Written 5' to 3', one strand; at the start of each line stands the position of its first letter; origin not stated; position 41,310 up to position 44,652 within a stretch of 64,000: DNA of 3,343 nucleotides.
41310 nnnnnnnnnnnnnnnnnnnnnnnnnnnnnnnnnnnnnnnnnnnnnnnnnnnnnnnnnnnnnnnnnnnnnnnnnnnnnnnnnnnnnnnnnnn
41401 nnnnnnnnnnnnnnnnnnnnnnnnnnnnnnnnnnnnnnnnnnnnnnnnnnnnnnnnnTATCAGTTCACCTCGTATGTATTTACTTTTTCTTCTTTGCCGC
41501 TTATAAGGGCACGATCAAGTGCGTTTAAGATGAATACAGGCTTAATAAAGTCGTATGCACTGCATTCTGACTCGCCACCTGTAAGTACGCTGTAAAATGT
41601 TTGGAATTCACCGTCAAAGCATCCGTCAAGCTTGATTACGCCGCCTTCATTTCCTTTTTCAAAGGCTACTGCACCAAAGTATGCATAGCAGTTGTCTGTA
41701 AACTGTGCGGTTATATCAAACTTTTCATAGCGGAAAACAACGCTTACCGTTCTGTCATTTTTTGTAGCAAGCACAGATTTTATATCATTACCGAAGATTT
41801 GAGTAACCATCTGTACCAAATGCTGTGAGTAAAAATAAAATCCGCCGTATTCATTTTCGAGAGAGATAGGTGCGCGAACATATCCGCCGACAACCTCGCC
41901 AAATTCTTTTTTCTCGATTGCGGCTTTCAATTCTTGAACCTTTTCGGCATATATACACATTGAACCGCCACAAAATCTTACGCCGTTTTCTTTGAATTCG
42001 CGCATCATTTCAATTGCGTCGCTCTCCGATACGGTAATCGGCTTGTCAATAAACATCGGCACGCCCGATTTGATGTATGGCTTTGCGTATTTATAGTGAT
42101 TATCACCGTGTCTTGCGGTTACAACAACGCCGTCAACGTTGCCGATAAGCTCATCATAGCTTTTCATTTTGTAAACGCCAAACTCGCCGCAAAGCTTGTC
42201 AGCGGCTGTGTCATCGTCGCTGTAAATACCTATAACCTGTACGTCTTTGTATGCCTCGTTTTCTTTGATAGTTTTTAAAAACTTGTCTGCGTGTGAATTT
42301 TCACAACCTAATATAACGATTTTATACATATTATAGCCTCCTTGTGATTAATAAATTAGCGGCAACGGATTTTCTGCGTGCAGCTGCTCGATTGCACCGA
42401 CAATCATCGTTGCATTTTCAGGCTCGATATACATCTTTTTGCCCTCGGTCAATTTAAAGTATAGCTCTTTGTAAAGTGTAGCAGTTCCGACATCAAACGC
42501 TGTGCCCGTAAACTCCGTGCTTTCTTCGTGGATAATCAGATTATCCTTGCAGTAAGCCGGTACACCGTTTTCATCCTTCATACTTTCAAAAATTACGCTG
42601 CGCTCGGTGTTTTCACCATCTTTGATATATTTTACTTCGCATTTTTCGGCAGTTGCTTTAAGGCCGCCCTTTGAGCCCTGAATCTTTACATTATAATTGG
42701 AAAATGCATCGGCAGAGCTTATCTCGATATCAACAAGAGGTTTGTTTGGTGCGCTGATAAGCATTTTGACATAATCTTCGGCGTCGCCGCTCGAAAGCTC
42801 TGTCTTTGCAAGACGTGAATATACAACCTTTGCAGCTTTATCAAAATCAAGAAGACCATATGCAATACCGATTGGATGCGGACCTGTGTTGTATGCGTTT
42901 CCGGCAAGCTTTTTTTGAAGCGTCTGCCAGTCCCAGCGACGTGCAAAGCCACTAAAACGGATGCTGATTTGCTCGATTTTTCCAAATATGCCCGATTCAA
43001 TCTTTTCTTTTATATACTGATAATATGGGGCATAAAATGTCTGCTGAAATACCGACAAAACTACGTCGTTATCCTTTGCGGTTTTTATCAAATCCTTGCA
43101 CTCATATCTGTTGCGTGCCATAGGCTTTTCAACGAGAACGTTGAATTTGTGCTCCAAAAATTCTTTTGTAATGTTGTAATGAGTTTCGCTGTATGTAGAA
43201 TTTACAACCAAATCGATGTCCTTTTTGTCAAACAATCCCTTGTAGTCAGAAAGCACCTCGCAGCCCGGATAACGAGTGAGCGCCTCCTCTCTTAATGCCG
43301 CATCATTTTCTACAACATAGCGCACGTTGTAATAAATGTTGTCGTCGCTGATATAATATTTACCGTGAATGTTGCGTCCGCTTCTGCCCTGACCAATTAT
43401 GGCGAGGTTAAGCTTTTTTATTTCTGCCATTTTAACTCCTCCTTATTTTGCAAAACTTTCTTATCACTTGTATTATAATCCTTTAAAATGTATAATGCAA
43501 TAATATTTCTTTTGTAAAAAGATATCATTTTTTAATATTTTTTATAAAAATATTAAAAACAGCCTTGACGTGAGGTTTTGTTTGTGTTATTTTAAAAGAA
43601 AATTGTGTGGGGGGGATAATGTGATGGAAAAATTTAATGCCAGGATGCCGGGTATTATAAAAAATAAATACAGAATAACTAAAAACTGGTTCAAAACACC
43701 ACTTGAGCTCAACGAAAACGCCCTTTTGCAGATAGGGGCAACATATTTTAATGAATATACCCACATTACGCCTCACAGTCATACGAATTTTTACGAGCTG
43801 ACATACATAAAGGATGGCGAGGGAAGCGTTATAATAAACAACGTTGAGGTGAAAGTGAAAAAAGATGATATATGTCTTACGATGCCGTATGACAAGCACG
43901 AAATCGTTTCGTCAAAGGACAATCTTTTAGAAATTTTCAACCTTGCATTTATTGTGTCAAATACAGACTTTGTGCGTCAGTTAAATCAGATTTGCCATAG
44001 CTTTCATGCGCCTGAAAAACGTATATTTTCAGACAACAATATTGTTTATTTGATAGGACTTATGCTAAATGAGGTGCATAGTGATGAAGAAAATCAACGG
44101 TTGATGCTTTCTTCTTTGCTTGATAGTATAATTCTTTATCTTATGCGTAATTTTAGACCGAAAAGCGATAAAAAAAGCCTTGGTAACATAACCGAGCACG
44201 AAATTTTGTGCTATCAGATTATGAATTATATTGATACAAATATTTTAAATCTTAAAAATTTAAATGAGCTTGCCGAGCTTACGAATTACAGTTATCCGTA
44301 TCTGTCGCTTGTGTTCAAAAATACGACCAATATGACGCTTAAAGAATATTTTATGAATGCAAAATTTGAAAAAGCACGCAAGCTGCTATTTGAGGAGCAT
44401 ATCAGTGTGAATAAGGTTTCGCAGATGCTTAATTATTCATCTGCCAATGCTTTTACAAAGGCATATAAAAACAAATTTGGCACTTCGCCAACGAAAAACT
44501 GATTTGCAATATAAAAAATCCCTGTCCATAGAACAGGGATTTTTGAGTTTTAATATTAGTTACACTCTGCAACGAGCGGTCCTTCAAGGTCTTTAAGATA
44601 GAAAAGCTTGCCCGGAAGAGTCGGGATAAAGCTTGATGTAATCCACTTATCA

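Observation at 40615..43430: Three-gene cassette (canonical Gfo oxidoreductase, degenerate short Gfo-like, TIM barrel) that recurs at 60677-63554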

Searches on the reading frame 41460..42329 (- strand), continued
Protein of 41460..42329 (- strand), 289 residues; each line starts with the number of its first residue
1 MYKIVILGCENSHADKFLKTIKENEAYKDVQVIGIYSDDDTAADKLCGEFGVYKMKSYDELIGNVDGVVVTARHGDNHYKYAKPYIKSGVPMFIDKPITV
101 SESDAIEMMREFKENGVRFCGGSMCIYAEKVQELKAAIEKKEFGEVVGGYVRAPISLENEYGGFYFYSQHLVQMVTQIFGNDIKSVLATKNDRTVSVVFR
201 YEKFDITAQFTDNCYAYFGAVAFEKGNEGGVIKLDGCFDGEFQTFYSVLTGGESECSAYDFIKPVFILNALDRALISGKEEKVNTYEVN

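Call 41: predict_structure(alignment_id=A1)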
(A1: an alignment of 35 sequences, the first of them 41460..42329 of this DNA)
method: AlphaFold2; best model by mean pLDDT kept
length: 289 residues; sequences in the alignment: 35
mean_pLDDT: 93.0   pTM: 0.90
mean pLDDT of the five models: 93.0, 92.6, 91.8, 91.6, 91.0
residues with pLDDT >= 90: 241; 70-90: 40; 50-70: 8; < 50: 0
segments of 3 or more residues with pLDDT < 50: none
pLDDT, mean of each block of 10 residues (from residue 1): 91 89 94 93 91 95 97 78 95 79 91 96 94 98 97 90 85 97 97 96 98 94 97 94 97 93 94 96 89
secondary structure, 60 per line:
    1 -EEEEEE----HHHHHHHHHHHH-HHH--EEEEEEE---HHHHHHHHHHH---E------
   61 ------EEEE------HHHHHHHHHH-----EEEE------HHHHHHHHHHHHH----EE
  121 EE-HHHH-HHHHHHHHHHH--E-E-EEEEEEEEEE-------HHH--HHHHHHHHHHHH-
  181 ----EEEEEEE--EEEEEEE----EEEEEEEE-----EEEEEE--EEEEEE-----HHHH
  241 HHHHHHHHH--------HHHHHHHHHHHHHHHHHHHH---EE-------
elements in order: E2-7 H12-23 E30-36 H40-50 E67-70 H77-86 E92-95 H102-114 E119-122 H124-127 H129-139 E146-155 H168-179 E185-191 E194-200 E205-212 E218-223 E226-231 H237-249 H258-277

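Call 45: fold_search(model_id=the predicted structure, library=pdb)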
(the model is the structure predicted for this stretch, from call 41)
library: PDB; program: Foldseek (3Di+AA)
matches with E <= 10: 1286; with E <= 0.001: 440
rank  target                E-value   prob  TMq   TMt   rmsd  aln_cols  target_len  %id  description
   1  3ezy_A                3.2e-18  1.00  0.82  0.72   4.3       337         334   18  Crystal structure of probable dehydrogenase TM_0414 from Thermotoga maritima (released 2009-01-13)
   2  4hkt_B                4.1e-18  1.00  0.83  0.73   3.7       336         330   15  Crystal structure of a putative myo-inositol dehydrogenase from Sinorhizobium meliloti 1021 (Target PSI-012312) (released 2012-12-19)
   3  3ezy_C                4.1e-18  1.00  0.82  0.72   3.7       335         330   18  Crystal structure of probable dehydrogenase TM_0414 from Thermotoga maritima (released 2009-01-13)
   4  3ezy_B                4.9e-18  1.00  0.82  0.72   3.7       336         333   18  Crystal structure of probable dehydrogenase TM_0414 from Thermotoga maritima (released 2009-01-13)
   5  3ec7_B                6.3e-18  1.00  0.86  0.75   3.7       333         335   18  Crystal Structure of Putative Dehydrogenase from Salmonella typhimurium LT2 (released 2008-09-23)
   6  3nto                  8.1e-18  1.00  0.83  0.72   4.1       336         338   18  Crystal structure of K97V mutant myo-inositol dehydrogenase from Bacillus subtilis (released 2010-09-15)
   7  4koa                  8.1e-18  1.00  0.80  0.70   4.4       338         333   17  Crystal Structure Analysis of 1,5-anhydro-D-fructose reductase from Sinorhizobium meliloti (released 2013-08-07)
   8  3ezy_D                9.7e-18  1.00  0.81  0.71   3.8       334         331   17  Crystal structure of probable dehydrogenase TM_0414 from Thermotoga maritima (released 2009-01-13)
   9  3nt2_A                1.2e-17  1.00  0.85  0.74   3.8       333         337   19  Crystal structure of myo-inositol dehydrogenase from Bacillus subtilis with bound cofactor (released 2010-09-15)
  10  4hkt_A                1.9e-17  1.00  0.82  0.73   3.9       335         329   15  Crystal structure of a putative myo-inositol dehydrogenase from Sinorhizobium meliloti 1021 (Target PSI-012312) (released 2012-12-19)
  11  4l9r                  2.2e-17  1.00  0.82  0.71   4.1       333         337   19  Crystal Structure of apo A12K/D35S mutant myo-inositol dehydrogenase from Bacillus subtilis (released 2013-09-04)
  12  4l8v_A                2.4e-17  1.00  0.81  0.71   4.1       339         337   18  Crystal Structure of A12K/D35S mutant myo-inositol dehydrogenase from Bacillus subtilis with bound cofactor NADP (released 2013-09-04)
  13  7x2y_B                2.4e-17  1.00  0.79  0.68   4.4       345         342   13  Crystal Structure of cis-4,5-dihydrodiol phthalate dehydrogenase in complex with NAD+ and 3-Hydroxybenzoate (released 2022-09-14)
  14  7x2y_A                2.4e-17  1.00  0.78  0.68   4.4       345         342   13  Crystal Structure of cis-4,5-dihydrodiol phthalate dehydrogenase in complex with NAD+ and 3-Hydroxybenzoate (released 2022-09-14)
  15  6nor_B                2.9e-17  1.00  0.86  0.73   2.9       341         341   15  Crystal structure of GenD2 from gentamicin A biosynthesis in complex with NAD (released 2019-05-15)
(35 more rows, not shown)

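Call 49: search_protein_families(library=ncbifam, proteins=[L067:9717-10478:+, L067:10475-11617:+, L058:7014-7994:+, L011:8937-9917:+, L011:9919-10941:+, L067:11638-12549:+], max_evalue=0.001)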
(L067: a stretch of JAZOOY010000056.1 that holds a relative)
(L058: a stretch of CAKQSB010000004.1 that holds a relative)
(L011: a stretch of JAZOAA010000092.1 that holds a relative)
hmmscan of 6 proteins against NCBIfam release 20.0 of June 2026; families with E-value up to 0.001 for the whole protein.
L067:9717-10478:+ (253 aa): 8 families
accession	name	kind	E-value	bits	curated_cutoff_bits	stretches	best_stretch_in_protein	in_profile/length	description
NF001682.0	PRK00443.1-1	equivalog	6.8e-36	124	528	1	28-248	16-229/262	glucosamine-6-phosphate deaminase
TIGR00502.1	nagB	equivalog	4.8e-34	117.9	236.9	1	11-250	3-244/259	glucosamine-6-phosphate deaminase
NF001684.0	PRK00443.1-4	subfamily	3.3e-27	95.6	326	1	13-250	5-238/260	glucosamine-6-phosphate deaminase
NF002557.0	PRK02122.1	subfamily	2.2e-25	88.8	384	1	3-251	23-273/653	glucosamine-6-phosphate deaminase-like protein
NF001685.0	PRK00443.1-5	equivalog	2.6e-20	72.8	513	1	16-221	8-215/266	glucosamine-6-phosphate deaminase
NF007291.0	PRK09762.1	equivalog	3.6e-16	59.5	271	1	38-238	29-226/236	galactosamine-6-phosphate isomerase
TIGR01198.1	pgl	equivalog_domain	1.1e-15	57.8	124.45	1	13-248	1-229/234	6-phosphogluconolactonase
NF009022.0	PRK12358.1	equivalog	2.2e-15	56.8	247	1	14-249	6-233/239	glucosamine-6-phosphate deaminase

L067:10475-11617:+ (380 aa): 47 families (the best 25 are shown)
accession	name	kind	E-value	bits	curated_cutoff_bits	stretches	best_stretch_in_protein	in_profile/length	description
TIGR00221.1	nagA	equivalog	3.4e-73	246.8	225.65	1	12-377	16-380/380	N-acetylglucosamine-6-phosphate deacetylase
NF008371.0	PRK11170.1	equivalog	2.4e-53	181.4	483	1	26-379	27-379/382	N-acetylglucosamine-6-phosphate deacetylase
TIGR02318.1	phosphono_phnM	equivalog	5.2e-17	61.8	390.55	2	5-58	3-56/376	phosphonate metabolism protein PhnM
NF011984.0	PRK15446.1-5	equivalog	4e-14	52.2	260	2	6-58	8-60/379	alpha-D-ribose 1-methylphosphonate 5-triphosphate diphosphatase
NF011990.0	PRK15446.2-6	subfamily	8.2e-13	47.8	233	2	324-379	322-382/390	alpha-D-ribose 1-methylphosphonate 5-triphosphate diphosphatase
TIGR02033.1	D-hydantoinase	equivalog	1.1e-12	47.6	393.25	1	4-95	3-96/454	dihydropyrimidinase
NF006560.0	PRK09061.1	subfamily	4.1e-12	45.1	340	2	21-59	49-87/517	amidohydrolase family protein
TIGR03178.1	allantoinase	equivalog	9.8e-12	44.4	357.85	2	326-366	345-386/441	allantoinase AllB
NF006689.0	PRK09237.1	equivalog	1.2e-11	43.8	371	1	20-97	25-99/383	amidohydrolase/deacetylase family metallohydrolase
TIGR01975.1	isoAsp_dipep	equivalog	1.5e-11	44.1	331.25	1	310-378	306-375/389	beta-aspartyl-peptidase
NF011983.0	PRK15446.1-4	equivalog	2.9e-11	42.9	486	1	5-58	8-59/379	alpha-D-ribose 1-methylphosphonate 5-triphosphate diphosphatase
NF058539.1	ergo_uti2_ErtD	equivalog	5e-10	38.9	650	1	4-106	5-106/449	hydantoin-5-propionate amidohydrolase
NF006837.0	PRK09357.1-2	equivalog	5.8e-10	38.3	575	1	3-110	4-112/428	dihydroorotase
NF011987.0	PRK15446.2-3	subfamily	2.6e-09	36.4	253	1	328-379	327-383/395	alpha-D-ribose 1-methylphosphonate 5-triphosphate diphosphatase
TIGR00857.1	pyrC_multi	subfamily_domain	1.7e-08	33.9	279.05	1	328-366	331-370/412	dihydroorotase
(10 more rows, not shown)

L058:7014-7994:+ (326 aa): 10 families
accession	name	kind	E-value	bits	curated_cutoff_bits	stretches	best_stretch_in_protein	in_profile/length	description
TIGR04380.1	myo_inos_iolG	equivalog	1.6e-35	122.6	355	1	1-321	2-324/330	inositol 2-dehydrogenase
NF040723.1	UDP-GlcNAcDh_Arch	equivalog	7.9e-26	91.3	450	1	1-222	1-208/302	UDP-N-acetylglucosamine 3-dehydrogenase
NF052679.1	InsChiInosDhIolG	equivalog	2.3e-22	79.5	540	1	1-188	3-185/343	bifunctional inositol 2-dehydrogenase/D-chiro-inositol 1-dehydrogenase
NF052479.1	LevoglcsnDh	equivalog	1.2e-21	76.9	650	1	27-199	39-213/386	levoglucosan dehydrogenase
NF008607.0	PRK11579.1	subfamily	4.5e-15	55.5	330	1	1-197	5-198/346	oxidoreductase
NF058561.1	BT_2158_fam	equivalog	1.7e-11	43.4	750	1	5-109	40-143/487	glycoside 3-dehydrogenase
NF058563.1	BT_2159_fam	equivalog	1.6e-10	40.5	650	1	1-188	1-183/350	disaccharide 3-dehydrogenase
NF041392.1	XylDh_Gfo6_Halo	equivalog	3e-10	39.4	350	1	2-141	18-161/350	D-xylose 1-dehydrogenase Gfo6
NF007574.0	PRK10206.1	equivalog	2e-06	27.1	352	1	51-212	54-209/345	oxidoreductase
NF009830.0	PRK13304.1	equivalog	0.0004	19.9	267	1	1-90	2-89/265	aspartate dehydrogenase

L011:8937-9917:+ (326 aa): 9 families
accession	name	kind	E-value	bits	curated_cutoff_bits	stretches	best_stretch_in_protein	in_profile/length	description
TIGR04380.1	myo_inos_iolG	equivalog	1.7e-21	76.4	355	1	20-204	21-200/330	inositol 2-dehydrogenase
NF052479.1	LevoglcsnDh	equivalog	4.3e-19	68.5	650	1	35-210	46-220/386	levoglucosan dehydrogenase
NF040723.1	UDP-GlcNAcDh_Arch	equivalog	2.5e-16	60.1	450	1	18-232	21-216/302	UDP-N-acetylglucosamine 3-dehydrogenase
NF058563.1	BT_2159_fam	equivalog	1.6e-11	43.8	650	1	2-196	2-190/350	disaccharide 3-dehydrogenase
NF007574.0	PRK10206.1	equivalog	7.2e-11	41.7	352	1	2-200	4-197/345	oxidoreductase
NF008607.0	PRK11579.1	subfamily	1.8e-10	40.4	330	1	54-202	55-203/346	oxidoreductase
NF041392.1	XylDh_Gfo6_Halo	equivalog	4e-10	39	350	1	22-223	40-245/350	D-xylose 1-dehydrogenase Gfo6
NF052679.1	InsChiInosDhIolG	equivalog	6.6e-08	32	540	1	35-216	38-211/343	bifunctional inositol 2-dehydrogenase/D-chiro-inositol 1-dehydrogenase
NF058561.1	BT_2158_fam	equivalog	0.0003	19.5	750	1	64-163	97-189/487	glycoside 3-dehydrogenase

L011:9919-10941:+ (340 aa): 10 families
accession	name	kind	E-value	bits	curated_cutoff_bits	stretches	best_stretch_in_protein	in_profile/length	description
TIGR04380.1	myo_inos_iolG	equivalog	3.3e-51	174.1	355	1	2-336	1-328/330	inositol 2-dehydrogenase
NF052479.1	LevoglcsnDh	equivalog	2.1e-34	118.9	650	2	31-206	40-215/386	levoglucosan dehydrogenase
NF040723.1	UDP-GlcNAcDh_Arch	equivalog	3.3e-33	115.5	450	1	4-233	2-216/302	UDP-N-acetylglucosamine 3-dehydrogenase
NF041392.1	XylDh_Gfo6_Halo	equivalog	5.3e-27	94.5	350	1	2-337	16-348/350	D-xylose 1-dehydrogenase Gfo6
NF052679.1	InsChiInosDhIolG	equivalog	1.6e-22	80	540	1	1-255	1-250/343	bifunctional inositol 2-dehydrogenase/D-chiro-inositol 1-dehydrogenase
NF007574.0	PRK10206.1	equivalog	1.5e-16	60.4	352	1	1-218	1-212/345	oxidoreductase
NF008607.0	PRK11579.1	subfamily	2.4e-12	46.5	330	1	2-209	4-205/346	oxidoreductase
NF058561.1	BT_2158_fam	equivalog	4.8e-11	41.9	750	1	2-150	35-182/487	glycoside 3-dehydrogenase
NF058563.1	BT_2159_fam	equivalog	5.2e-10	38.9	650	1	3-251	1-246/350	disaccharide 3-dehydrogenase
TIGR03215.1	ac_ald_DH_ac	equivalog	0.00046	19.6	282.25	1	2-92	1-92/285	acetaldehyde dehydrogenase (acetylating)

L067:11638-12549:+ (303 aa): 0 families

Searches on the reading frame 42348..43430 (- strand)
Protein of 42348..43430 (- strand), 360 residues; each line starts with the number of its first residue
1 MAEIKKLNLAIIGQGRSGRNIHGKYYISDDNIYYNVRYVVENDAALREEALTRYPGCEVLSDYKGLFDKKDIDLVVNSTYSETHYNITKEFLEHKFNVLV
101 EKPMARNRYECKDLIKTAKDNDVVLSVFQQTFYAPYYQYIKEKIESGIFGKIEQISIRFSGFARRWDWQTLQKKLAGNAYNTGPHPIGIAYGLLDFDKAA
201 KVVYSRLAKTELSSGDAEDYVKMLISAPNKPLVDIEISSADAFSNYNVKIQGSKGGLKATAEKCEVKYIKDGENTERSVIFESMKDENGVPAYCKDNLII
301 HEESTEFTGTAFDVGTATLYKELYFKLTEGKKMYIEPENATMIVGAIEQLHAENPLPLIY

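Call 3: search_protein_families(library=pfam, proteins=[window:42348-43430:-], max_evalue=0.01)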
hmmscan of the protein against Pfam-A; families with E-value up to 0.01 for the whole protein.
window:42348-43430:- (360 aa): 4 families
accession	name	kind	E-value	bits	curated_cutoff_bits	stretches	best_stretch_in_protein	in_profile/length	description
PF01408.29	GFO_IDH_MocA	-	3.1e-19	70.3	24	1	8-127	2-118/120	Oxidoreductase family, NAD-binding Rossmann fold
PF22725.1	GFO_IDH_MocA_C3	-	1.3e-11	45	27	1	137-257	1-123/124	GFO/IDH/MocA C-terminal domain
PF02894.22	GFO_IDH_MocA_C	-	2e-10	41.3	22.9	1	141-344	1-200/218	Oxidoreductase family, C-terminal alpha/beta domain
PF03447.22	NAD_binding_3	-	0.00011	23.3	24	1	31-121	19-109/116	Homoserine dehydrogenase, NAD binding domain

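Call 4: search_protein_families(library=ncbifam, proteins=[window:42348-43430:-], max_evalue=0.01)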
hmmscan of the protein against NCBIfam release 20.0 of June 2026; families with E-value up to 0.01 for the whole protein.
window:42348-43430:- (360 aa): 9 families
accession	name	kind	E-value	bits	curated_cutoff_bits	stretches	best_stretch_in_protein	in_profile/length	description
NF007574.0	PRK10206.1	equivalog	2.5e-19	69.5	352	1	7-193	3-186/345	oxidoreductase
NF008607.0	PRK11579.1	subfamily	6.2e-19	68.2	330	1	9-299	7-287/346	oxidoreductase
NF040723.1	UDP-GlcNAcDh_Arch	equivalog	1.1e-17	64.5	450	1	8-229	2-207/302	UDP-N-acetylglucosamine 3-dehydrogenase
TIGR04380.1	myo_inos_iolG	equivalog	9.4e-17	60.9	355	1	6-157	1-150/330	inositol 2-dehydrogenase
NF058561.1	BT_2158_fam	equivalog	1e-13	50.7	750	1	5-156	34-181/487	glycoside 3-dehydrogenase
NF052479.1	LevoglcsnDh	equivalog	1.4e-11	43.8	650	1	5-155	2-157/386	levoglucosan dehydrogenase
NF058563.1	BT_2159_fam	equivalog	1.6e-11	43.8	650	1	8-157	2-148/350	disaccharide 3-dehydrogenase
NF041392.1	XylDh_Gfo6_Halo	equivalog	1.1e-05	24.4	350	1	73-258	84-274/350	D-xylose 1-dehydrogenase Gfo6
NF052679.1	InsChiInosDhIolG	equivalog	1.3e-05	24.4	540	1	7-240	3-230/343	bifunctional inositol 2-dehydrogenase/D-chiro-inositol 1-dehydrogenase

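Call 53: search_solved_structures(query=window:42348-43430:-, max_evalue=1e-8)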
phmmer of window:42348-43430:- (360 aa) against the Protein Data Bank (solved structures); distinct sequences matched with E-value up to 1e-8: 16.
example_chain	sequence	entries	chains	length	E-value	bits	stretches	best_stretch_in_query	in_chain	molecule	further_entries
3fhl_A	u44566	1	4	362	3.2e-17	65.9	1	3-338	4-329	Putative oxidoreductase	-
6z3c_AAA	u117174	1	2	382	1.5e-14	57.1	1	42-287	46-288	Gfo/Idh/MocA family oxidoreductase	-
6z3b_A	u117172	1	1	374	1.7e-14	56.9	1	50-287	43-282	Gfo/Idh/MocA family oxidoreductase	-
6z3b_B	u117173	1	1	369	1.9e-14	56.7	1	51-287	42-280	Gfo/Idh/MocA family oxidoreductase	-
6o15_A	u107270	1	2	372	2.9e-14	56.1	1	8-287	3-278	Uncharacterized oxidoreductase YjhC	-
3e82_A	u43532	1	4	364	7.2e-14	54.8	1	6-266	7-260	Putative oxidoreductase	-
3f4l_A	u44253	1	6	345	2.7e-13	52.9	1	7-162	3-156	Putative oxidoreductase yhhX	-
3gfg_A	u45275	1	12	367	8.5e-11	44.7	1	5-201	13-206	Uncharacterized oxidoreductase yvaA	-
6nor_A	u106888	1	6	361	9.3e-11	44.6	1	4-256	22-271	Putative NAD dependent dehydrogenase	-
3gdo_A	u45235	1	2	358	1.1e-10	44.4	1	7-201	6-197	Uncharacterized oxidoreductase yvaA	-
3hnp_A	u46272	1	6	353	3.4e-10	42.8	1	7-193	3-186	Oxidoreductase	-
3kux_A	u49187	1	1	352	3.5e-10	42.7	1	6-279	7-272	Putative oxidoreductase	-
6a3f_A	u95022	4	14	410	1.6e-09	40.5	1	5-315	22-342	Putative dehydrogenase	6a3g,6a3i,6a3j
4hkt_A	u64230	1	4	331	1.9e-09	40.3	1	9-264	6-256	Inositol 2-dehydrogenase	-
3fd8_A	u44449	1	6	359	4.4e-09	39.1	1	8-213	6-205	Oxidoreductase, Gfo/Idh/MocA family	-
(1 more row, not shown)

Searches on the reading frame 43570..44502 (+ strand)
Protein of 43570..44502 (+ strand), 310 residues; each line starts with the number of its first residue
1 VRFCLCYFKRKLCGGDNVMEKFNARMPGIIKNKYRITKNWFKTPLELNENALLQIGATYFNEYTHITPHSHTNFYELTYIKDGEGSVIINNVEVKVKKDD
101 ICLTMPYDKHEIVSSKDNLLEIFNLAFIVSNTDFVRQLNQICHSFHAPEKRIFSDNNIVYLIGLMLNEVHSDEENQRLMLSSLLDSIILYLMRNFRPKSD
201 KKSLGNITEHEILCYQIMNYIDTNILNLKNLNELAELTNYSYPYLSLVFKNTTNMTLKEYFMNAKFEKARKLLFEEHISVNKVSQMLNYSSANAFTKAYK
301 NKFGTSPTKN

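Call 9: search_protein_families(library=pfam, proteins=[window:43570-44502:+], max_evalue=0.001)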
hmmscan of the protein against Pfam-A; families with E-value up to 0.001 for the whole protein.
window:43570-44502:+ (310 aa): 4 families
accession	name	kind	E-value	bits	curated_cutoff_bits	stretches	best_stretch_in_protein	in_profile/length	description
PF12833.13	HTH_18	-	1.7e-14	54.3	33.6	1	234-308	1-75/80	Helix-turn-helix domain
PF00165.29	HTH_AraC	-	5.1e-12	46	26.6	2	229-261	9-41/42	Bacterial regulatory helix-turn-helix proteins, AraC family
PF02311.25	AraC_binding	-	3.3e-07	30.6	21.1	1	63-127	14-76/135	AraC-like ligand binding domain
PF07883.17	Cupin_2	-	5.7e-06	26.4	27.2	1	66-118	11-62/70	Cupin domain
